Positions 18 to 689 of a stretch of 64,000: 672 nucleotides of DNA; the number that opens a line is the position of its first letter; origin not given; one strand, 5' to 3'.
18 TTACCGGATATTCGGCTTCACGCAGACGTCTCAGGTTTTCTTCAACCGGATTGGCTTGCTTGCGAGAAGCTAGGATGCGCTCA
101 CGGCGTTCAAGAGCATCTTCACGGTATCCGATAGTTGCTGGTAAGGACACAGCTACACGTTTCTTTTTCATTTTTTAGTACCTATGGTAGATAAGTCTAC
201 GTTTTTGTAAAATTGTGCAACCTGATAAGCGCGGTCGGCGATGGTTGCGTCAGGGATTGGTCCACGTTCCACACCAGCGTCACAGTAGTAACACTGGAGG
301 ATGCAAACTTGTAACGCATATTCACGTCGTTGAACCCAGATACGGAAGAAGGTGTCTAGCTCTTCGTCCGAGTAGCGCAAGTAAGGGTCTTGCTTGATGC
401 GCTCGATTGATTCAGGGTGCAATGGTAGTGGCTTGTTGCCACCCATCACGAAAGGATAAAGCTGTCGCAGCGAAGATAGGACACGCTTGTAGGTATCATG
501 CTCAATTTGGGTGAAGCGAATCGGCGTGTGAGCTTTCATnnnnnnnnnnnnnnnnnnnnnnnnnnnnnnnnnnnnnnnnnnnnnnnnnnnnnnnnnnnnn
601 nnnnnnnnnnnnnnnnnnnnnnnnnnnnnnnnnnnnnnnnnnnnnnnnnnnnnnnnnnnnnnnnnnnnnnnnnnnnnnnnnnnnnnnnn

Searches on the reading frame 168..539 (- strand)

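Call 72: search_protein_families(library=pfam, proteins=[window:168-539:-], max_evalue=10)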
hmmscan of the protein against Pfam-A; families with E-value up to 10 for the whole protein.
window:168-539:- (123 aa): 0 families

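Call 83: search_protein_families(library=phrogs, proteins=[window:168-539:-], max_evalue=0.01)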
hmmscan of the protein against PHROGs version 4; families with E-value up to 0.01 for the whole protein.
window:168-539:- (123 aa): 1 family
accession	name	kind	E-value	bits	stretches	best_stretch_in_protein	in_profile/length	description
phrog_18901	-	unknown function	2.9e-06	28.2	1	8-79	4-73/153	-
